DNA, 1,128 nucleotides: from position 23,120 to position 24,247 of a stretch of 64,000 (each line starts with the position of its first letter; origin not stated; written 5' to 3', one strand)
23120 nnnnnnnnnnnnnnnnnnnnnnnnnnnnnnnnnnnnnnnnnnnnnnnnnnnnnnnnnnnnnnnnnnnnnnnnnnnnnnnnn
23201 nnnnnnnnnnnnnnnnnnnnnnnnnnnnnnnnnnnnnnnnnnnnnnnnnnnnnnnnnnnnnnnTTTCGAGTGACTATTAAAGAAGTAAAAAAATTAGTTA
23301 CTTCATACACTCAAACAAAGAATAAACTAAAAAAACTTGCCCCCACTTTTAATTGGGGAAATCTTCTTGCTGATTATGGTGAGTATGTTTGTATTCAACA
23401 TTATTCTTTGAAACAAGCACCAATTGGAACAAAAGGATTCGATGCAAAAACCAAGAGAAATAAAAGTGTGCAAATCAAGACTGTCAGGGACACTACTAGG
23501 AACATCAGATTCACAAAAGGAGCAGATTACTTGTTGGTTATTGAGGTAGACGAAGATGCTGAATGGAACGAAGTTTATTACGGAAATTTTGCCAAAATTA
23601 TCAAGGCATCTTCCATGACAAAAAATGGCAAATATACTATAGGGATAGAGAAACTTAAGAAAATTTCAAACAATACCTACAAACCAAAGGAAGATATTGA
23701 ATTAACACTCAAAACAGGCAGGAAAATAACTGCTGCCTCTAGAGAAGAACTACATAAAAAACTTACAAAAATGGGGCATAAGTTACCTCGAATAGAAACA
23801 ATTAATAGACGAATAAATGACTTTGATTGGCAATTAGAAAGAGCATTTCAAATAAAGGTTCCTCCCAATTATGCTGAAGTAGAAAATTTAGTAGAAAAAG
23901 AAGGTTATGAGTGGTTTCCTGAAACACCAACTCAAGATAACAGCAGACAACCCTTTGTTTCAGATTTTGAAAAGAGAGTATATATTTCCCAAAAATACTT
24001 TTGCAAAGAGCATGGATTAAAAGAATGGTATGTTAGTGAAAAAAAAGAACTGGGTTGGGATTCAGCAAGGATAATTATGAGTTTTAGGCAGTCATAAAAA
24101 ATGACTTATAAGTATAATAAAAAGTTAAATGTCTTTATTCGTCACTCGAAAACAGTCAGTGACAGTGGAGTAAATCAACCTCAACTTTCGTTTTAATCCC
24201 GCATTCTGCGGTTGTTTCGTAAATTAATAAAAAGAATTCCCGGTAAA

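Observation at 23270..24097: Orphan Mrr-like PD-(D/E)xK nuclease fused to tandem HTH modules: candidate glmS-targeted homing endonuclease or single-gene defence nuclease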

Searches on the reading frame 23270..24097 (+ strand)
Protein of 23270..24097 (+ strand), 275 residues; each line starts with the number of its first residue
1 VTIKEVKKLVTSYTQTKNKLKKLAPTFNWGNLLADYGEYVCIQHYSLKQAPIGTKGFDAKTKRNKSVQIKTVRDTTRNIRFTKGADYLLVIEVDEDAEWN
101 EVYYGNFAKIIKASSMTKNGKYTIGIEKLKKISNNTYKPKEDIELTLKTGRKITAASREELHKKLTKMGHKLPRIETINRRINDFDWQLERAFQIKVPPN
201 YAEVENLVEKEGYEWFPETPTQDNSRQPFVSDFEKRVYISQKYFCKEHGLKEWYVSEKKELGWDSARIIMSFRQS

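Call 3: search_protein_families(library=pfam, proteins=[window:23270-24097:+], max_evalue=1)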
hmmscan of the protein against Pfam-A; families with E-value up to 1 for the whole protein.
window:23270-24097:+ (275 aa): 4 families
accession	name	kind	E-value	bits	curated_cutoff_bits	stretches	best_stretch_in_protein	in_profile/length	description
PF22522.2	DUF6998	-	9e-22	77.9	27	1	19-135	13-129/136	Family of unknown function (DUF6998)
PF24170.1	Fn3-II_PB4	-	0.0069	17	27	1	74-126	23-77/95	Straight fiber protein PB4 second Fn3-like domain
PF25014.1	NET2A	-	0.16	12.2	33.1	1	146-194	171-219/235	NET2A-like domain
PF22215.1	MLKL_N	-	0.28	11.1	27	0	132-197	50-116/142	Mixed lineage kinase domain-like N-terminal domain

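Call 4: search_protein_families(library=ncbifam, proteins=[window:23270-24097:+], max_evalue=1)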
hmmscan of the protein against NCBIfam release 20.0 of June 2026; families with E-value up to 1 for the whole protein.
window:23270-24097:+ (275 aa): 0 families

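Call 6: find_homologous_proteins(query=window:23270-24097:+, max_evalue=0.001)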
Query window:23270-24097:+ (275 aa): 22 proteins with E <= 0.001 among 599 candidates.
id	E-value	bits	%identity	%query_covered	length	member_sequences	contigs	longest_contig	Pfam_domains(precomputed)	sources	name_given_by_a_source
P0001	1.6e-180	617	100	100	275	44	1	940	PF22522.3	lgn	-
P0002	6.3e-122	424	67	100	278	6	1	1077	PF22522.3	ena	-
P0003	6.8e-118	411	66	100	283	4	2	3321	PF22522.3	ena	-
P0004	3.7e-112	392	64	99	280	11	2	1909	PF22522.3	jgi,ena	-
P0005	8.7e-111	388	62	100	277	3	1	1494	PF22522.3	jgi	-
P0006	3.0e-110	386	62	100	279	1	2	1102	PF22522.3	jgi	jgi:hypothetical protein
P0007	3.0e-109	383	63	99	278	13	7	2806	PF22522.3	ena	-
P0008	5.8e-109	382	61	100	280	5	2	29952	PF22522.3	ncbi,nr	ncbi:hypothetical protein N8Z69_03045 [Candidatus Thioglobus sp.]|nr:hypothetical protein [Candidatu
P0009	6.1e-109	382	61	100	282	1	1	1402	PF22522.3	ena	-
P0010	7.5e-109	382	62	100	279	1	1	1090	PF22522.3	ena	-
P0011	5.2e-108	379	60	100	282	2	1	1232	PF22522.3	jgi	-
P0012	3.9e-104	366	59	98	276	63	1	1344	PF22522.3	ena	-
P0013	3.7e-103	363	62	100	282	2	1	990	PF22522.3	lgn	-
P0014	6.2e-102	359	61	100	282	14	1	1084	PF22522.3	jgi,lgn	jgi:hypothetical protein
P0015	6.8e-94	333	57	100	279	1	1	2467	PF22522.3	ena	-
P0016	5.9e-93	329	54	97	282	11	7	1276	PF22522.3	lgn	-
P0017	9.5e-89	316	53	99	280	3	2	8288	PF22522.3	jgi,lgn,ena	-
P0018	1.9e-82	295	51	100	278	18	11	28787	PF22522.3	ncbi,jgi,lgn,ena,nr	ncbi:hypothetical protein N9C18_00900 [Planktomarina temperata]|nr:hypothetical protein [Planktomari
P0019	2.1e-75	272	49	100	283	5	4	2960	PF22522.3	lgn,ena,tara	tara:strand:+ start:66 stop:917 length:852 start_codon:yes stop_codon:yes gene_type:complete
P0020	7.7e-75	270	48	98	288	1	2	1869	PF22522.3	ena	-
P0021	5.3e-71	257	46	98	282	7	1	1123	PF22522.3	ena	-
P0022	1.5e-57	213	47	84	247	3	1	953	PF22522.3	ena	-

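Call 7: search_solved_structures(query=window:23270-24097:+, max_evalue=10, show_alignments=2)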
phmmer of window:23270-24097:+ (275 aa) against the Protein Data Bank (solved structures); distinct sequences matched with E-value up to 10: 7.
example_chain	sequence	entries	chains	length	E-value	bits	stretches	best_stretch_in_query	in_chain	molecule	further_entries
6yqy_A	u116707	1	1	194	0.061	16.2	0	62-102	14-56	de novo designed TIM barrel sTIM11noCys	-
5bvl_A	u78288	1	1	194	0.067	16.1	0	62-102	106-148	designed TIM barrel sTIM11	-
7osv_A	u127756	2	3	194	0.17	14.8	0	80-102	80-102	DeNovoTIM6-SB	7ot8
7a8s_A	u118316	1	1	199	0.25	14.2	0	62-102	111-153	sTIM11_h3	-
1plf_A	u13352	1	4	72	0.45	13.4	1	124-167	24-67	PLATELET FACTOR 4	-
7osu_A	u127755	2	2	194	0.52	13.2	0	67-102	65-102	sTIM11noCys-SB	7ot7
6z2i_A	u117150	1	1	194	2.1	11.2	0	75-102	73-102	de novo designed TIM barrel DeNovoTIM6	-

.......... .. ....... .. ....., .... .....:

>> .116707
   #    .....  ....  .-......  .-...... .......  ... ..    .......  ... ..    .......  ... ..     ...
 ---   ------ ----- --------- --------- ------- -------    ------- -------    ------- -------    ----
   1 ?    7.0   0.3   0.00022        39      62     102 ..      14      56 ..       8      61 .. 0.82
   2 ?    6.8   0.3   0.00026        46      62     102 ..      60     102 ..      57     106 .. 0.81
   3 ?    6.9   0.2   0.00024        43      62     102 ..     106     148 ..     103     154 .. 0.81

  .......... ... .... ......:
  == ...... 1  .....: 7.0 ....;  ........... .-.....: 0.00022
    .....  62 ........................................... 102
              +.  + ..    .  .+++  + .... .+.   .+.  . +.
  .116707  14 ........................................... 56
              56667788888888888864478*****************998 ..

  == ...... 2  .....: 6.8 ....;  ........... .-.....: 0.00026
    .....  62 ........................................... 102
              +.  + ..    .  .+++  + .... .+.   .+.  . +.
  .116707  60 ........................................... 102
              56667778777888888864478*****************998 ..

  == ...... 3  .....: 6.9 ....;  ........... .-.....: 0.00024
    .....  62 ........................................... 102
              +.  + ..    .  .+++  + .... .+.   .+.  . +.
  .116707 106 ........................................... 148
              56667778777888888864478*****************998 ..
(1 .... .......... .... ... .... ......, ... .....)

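Call 8: search_protein_families(library=phrogs, proteins=[window:23270-24097:+], max_evalue=1)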
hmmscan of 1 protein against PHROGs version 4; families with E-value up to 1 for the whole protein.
window:23270-24097:+ (275 aa): 3 families
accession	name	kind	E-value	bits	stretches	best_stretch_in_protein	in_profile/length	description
phrog_35225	-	unknown function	1.4e-15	58.3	1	12-134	21-143/155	-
phrog_11513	-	DNA, RNA and nucleotide metabolism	0.035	15.4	1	123-193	4-70/87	DNA binding protein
phrog_7503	-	unknown function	0.44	11.9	1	156-224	13-82/104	-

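Call 9: search_protein_families(library=padloc, proteins=[window:23270-24097:+], max_evalue=1)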
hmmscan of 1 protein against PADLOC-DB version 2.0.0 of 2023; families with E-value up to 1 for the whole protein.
window:23270-24097:+ (275 aa): 2 families
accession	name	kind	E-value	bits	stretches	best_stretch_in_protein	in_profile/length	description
PDLC03212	mREase_II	-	7.1e-08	30.5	1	30-78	33-81/161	Type II methyl-directed restriction enzyme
PDLC03208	mREase_II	-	0.00019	19.7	1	29-98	24-94/143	Type II methyl-directed restriction enzyme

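Call 10: find_encoding_contigs(protein=P0008, flank=6000, max_places=4)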
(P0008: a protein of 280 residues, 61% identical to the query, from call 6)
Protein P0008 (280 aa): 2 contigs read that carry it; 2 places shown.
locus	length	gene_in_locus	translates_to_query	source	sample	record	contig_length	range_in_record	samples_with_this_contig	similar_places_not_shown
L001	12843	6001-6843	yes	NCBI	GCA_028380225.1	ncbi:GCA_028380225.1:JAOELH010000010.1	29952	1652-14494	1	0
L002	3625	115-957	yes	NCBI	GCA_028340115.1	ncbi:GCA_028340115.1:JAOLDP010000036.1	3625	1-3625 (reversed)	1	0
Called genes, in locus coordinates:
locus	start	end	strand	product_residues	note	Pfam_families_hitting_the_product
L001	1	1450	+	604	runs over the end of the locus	PF13414:TPR_11, PF00515:TPR_1, PF13414:TPR_11, PF00515:TPR_1, PF13414:TPR_11, PF13424:TPR_12, PF00685:Sulfotransfer_1, PF13469:Sulfotransfer_3, +13 more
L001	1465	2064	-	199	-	PF01583:APS_kinase, PF13671:AAA_33 (weak)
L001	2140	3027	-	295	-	PF02629:CoA_binding, PF00549:Ligase_CoA, PF13607:Succ_CoA_lig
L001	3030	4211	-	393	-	PF08442:ATP-grasp_2, PF13549:ATP-grasp_5 (weak), PF24948:Citrate_synth_N, PF00549:Ligase_CoA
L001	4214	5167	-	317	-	PF03328:HpcH_HpaI, PF15617:C-C_Bond_Lyase (faint), PF22484:DUF6986 (weak)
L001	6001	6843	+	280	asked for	PF22522:DUF6998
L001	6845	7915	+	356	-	PF14311:DUF4379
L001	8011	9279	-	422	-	-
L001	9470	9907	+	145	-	-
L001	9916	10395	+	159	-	-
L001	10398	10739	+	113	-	-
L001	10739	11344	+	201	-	PF06904:Extensin-like_C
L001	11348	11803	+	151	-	-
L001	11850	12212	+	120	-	-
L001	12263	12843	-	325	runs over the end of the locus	-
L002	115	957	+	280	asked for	PF22522:DUF6998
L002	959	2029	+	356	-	PF14311:DUF4379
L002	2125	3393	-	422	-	-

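Call 11: find_encoding_contigs(protein=P0018, flank=6000, max_places=6)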
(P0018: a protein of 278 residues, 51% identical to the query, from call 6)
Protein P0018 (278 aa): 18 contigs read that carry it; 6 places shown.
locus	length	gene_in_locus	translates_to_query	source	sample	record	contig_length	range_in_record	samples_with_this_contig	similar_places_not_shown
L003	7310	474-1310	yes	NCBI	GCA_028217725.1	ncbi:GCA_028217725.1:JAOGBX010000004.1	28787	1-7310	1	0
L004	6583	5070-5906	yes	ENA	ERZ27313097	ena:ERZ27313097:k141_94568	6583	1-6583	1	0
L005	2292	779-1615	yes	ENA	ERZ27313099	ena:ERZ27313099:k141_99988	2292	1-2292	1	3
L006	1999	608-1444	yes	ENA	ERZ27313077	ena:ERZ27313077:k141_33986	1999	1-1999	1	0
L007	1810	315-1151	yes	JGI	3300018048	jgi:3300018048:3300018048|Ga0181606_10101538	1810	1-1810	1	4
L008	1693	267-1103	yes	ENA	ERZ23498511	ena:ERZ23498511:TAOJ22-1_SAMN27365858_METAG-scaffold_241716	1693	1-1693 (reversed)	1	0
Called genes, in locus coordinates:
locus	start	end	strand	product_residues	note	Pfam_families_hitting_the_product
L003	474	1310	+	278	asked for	PF22522:DUF6998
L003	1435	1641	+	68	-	-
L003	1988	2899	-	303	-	PF00753:Lactamase_B, PF17778:WHD_BLACT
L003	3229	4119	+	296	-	-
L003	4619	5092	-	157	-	PF04940:BLUF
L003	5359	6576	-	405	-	PF07690:MFS_1, PF06779:MFS_4 (weak), PF07690:MFS_1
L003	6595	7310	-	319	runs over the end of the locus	PF14226:DIOX_N, PF03171:2OG-FeII_Oxy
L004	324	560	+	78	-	-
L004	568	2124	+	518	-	PF20172:DUF6538, PF00589:Phage_integrase (weak)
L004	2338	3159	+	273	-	PF01435:Peptidase_M48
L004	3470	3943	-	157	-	PF01638:HxlR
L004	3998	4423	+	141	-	-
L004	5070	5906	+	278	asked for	PF22522:DUF6998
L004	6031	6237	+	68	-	-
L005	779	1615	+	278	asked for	PF22522:DUF6998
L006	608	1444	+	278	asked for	PF22522:DUF6998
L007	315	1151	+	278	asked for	PF22522:DUF6998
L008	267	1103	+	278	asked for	PF22522:DUF6998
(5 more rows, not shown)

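Call 12: find_encoding_contigs(protein=P0017, flank=6000, max_places=4)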
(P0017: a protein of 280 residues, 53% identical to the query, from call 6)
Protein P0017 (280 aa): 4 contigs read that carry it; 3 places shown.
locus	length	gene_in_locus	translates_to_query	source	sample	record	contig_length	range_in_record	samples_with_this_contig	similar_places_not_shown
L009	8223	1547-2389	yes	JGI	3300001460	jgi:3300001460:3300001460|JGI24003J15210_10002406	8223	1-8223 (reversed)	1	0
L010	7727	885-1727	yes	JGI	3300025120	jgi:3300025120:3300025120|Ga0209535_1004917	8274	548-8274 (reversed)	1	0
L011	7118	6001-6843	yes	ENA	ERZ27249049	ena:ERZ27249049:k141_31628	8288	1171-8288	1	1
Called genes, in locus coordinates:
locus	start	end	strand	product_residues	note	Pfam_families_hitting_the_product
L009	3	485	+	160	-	?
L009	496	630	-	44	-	-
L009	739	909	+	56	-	-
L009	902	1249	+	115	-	-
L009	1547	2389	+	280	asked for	PF22522:DUF6998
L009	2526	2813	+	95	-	-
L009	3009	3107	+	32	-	-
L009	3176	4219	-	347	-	PF09250:Prim-Pol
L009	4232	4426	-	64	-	PF05930:Phage_AlpA, PF12728:HTH_17 (weak)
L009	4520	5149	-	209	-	-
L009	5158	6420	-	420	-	PF13356:Arm-DNA-bind_3, PF22022:Phage_int_M, PF00589:Phage_integrase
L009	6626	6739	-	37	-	-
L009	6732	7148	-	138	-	PF18932:DUF5681 (weak)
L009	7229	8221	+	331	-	?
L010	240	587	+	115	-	-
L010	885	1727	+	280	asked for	PF22522:DUF6998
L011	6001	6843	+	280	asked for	PF22522:DUF6998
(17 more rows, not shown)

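Call 16: find_related_loci(query=A1, collection=genome_contigs, flank=6000)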
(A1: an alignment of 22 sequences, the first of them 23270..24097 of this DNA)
Query A1 (275 aa) in genome_contigs; peptide patterns used: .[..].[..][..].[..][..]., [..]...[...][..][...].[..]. (x = any residue, [..] = any of these).
26 stretches matched a pattern; 2 encode a relative of the query (tblastn E <= 1e-3); 2 distinct loci.
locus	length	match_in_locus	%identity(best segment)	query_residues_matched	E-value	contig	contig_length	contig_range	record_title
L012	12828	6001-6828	53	1-274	9e-97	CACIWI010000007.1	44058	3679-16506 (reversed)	uncultured Prochlorococcus sp. isolate AG-914-D09 genome assembly, contig: AG-914-D09_NODE_7, whole genome shotgun seque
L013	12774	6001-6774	53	1-258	2e-95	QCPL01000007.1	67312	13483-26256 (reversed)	Prochlorococcus sp. AG-436-M02 Ga0171973_107, whole genome shotgun sequence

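Call 21: search_protein_families(library=pfam, proteins=[L012:4632-5870:+, L012:7201-7872:-, L012:8025-8987:+, L012:3922-4539:-, L013:4610-5851:+, L013:7054-8862:-, L013:9133-10296:+, L001:6845-7915:+, L001:8011-9279:-, L003:1435-1641:+], max_evalue=0.01)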
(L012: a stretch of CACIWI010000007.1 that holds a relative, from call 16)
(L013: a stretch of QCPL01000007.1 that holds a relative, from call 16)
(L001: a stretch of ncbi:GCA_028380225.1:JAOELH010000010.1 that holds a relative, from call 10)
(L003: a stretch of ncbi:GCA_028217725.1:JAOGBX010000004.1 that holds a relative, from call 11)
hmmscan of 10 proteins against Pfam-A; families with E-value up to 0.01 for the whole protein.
L012:4632-5870:+ (412 aa): 1 family
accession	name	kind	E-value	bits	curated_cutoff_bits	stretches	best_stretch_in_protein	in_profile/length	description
PF01960.23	ArgJ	-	5.4e-128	427.3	32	1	23-412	2-377/377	ArgJ family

L012:7201-7872:- (223 aa): 6 families
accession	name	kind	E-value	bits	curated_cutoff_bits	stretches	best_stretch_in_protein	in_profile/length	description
PF01656.29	CbiA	-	3.7e-13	50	25.4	1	3-171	1-123/125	CobQ/CobB/MinD/ParA nucleotide binding domain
PF13614.12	AAA_31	-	4.1e-09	37.1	27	1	3-43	4-44/177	AAA domain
PF07015.17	VirC1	-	2.6e-06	27.4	24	1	2-43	3-44/231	VirC1 protein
PF10609.15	ParA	-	3.3e-05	23.9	27.1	1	2-38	5-41/246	NUBPL iron-transfer P-loop NTPase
PF00448.28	SRP54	-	0.00023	21.3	22.7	1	3-150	4-142/196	SRP54-type protein, GTPase domain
PF09140.17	MipZ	-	0.0005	19.9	20.7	1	2-43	2-43/262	ATPase MipZ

L012:8025-8987:+ (320 aa): 1 family
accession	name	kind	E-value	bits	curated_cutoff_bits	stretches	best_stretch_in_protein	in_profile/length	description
PF00248.27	Aldo_ket_red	-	3.6e-45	154.7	24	1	4-305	1-290/291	Aldo/keto reductase family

L012:3922-4539:- (205 aa): 3 families
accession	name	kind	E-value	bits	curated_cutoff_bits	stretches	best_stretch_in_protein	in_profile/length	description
PF01121.26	CoaE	-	2.4e-53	180.9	27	1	14-193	3-177/180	Dephospho-CoA kinase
PF13238.12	AAA_18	-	0.00017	22.5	29.4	1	14-165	1-117/128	AAA domain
PF13207.12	AAA_17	-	0.00073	20.3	27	1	17-88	1-66/136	AAA domain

L013:4610-5851:+ (413 aa): 1 family
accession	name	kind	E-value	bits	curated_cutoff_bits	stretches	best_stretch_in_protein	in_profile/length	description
PF01960.23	ArgJ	-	7.6e-128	426.9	32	1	24-413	2-377/377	ArgJ family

L013:7054-8862:- (602 aa): 5 families
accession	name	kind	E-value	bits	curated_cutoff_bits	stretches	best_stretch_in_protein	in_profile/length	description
PF00005.33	ABC_tran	-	1.9e-27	97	25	1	379-530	1-137/137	ABC transporter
PF00664.28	ABC_membrane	-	5.4e-11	43.1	28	1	26-284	4-249/274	ABC transporter transmembrane region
PF02463.25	SMC_N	-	2.6e-06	27.4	40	1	260-571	135-210/220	RecF/RecN/SMC N terminal domain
PF13401.12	AAA_22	-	0.0032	18.2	27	0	392-546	8-110/130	AAA domain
PF01580.24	FtsK_SpoIIIE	-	0.0092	15.9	24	0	391-431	41-83/221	FtsK/SpoIIIE family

L013:9133-10296:+ (387 aa): 3 families
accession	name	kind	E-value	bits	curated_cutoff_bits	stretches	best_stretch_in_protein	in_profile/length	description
PF13692.12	Glyco_trans_1_4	-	7.5e-12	46.1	27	1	217-354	1-140/142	Glycosyl transferases group 1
PF00534.26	Glycos_transf_1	-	2.5e-07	30.8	26.4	1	218-330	16-128/172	Glycosyl transferases group 1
PF13524.12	Glyco_trans_1_2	-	0.00048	20.5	25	1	235-332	5-88/144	Glycosyl transferase-like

L001:6845-7915:+ (356 aa): 2 families
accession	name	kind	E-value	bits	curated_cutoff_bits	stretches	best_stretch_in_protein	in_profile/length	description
PF14311.12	DUF4379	-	2.3e-58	194.7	24.5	3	291-346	1-55/56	Probable Treble clef zinc finger domain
PF18741.7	MTES_1575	-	0.0036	17.8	38.2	1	83-139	15-77/96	REase_MTES_1575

L001:8011-9279:- (422 aa): 0 families

L003:1435-1641:+ (68 aa): 1 family
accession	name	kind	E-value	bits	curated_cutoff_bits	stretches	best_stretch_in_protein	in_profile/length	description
PF07352.17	Phage_Mu_Gam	-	0.0096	16.3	28.3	1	18-62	41-84/149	Bacteriophage Mu Gam like protein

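Call 24: find_related_loci(query=A1, collection=metagenome_contigs, flank=4000)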
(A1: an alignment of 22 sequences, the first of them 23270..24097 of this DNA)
Query A1 (275 aa) in metagenome_contigs; peptide patterns used: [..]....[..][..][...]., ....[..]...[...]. (x = any residue, [..] = any of these).
175 stretches matched a pattern; 45 encode a relative of the query (tblastn E <= 1e-3); 45 distinct loci.
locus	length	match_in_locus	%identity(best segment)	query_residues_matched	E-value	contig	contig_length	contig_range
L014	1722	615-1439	100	1-275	0e+0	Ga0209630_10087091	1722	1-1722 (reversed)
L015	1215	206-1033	66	1-275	6e-136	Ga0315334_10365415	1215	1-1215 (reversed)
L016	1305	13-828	67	1-272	3e-134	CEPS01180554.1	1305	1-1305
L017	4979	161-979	64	1-272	1e-119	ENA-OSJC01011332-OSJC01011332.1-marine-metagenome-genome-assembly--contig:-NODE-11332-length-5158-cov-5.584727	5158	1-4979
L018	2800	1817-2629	63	4-274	7e-120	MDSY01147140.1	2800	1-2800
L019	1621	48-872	61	1-274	1e-123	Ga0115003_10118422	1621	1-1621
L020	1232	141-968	60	1-275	1e-124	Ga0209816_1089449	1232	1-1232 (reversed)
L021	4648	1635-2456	62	1-274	8e-110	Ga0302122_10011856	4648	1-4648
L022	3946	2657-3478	61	1-274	1e-109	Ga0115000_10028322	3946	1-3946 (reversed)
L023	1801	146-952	58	4-272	3e-115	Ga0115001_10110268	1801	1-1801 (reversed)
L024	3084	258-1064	58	4-272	4e-111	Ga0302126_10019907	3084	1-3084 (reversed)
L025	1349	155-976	57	1-274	3e-109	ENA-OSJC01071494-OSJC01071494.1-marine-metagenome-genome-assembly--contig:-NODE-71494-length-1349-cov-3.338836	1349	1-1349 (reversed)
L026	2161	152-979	52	1-274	2e-100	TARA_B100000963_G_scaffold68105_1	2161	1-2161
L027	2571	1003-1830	52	1-274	4e-99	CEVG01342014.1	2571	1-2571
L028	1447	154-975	51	1-275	8e-102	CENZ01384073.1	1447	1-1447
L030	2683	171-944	55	1-258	4e-93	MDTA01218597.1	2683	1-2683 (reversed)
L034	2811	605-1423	51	4-272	4e-86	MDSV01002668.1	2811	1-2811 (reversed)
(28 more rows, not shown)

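Call 25: predict_structure(alignment_id=A1)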
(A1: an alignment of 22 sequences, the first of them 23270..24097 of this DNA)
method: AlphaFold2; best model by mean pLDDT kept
length: 275 residues; sequences in the alignment: 22
mean_pLDDT: 86.8   pTM: 0.58
mean pLDDT of the five models: 86.8, 86.4, 84.5, 83.2, 82.0
residues with pLDDT >= 90: 97; 70-90: 168; 50-70: 10; < 50: 0
segments of 3 or more residues with pLDDT < 50: none
pLDDT, mean of each block of 10 residues (from residue 1): 81 85 81 87 89 88 90 89 90 90 90 86 91 82 82 87 91 87 86 84 85 81 75 91 91 93 92 87
secondary structure, 60 per line:
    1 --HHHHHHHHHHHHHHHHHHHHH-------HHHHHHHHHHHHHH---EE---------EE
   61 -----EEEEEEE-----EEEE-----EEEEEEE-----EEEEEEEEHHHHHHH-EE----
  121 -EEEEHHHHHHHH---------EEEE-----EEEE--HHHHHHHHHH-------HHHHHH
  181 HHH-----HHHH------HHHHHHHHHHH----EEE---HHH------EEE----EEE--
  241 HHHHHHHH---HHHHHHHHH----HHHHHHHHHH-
elements in order: H3-23 H31-44 E66-72 E78-81 E87-93 E99-106 H107-113 E122-125 H126-133 E143-146 E152-155 H158-167 H175-183 H189-192 H199-209 E214-216 E229-231 E236-238 H241-248 H252-260 H265-274
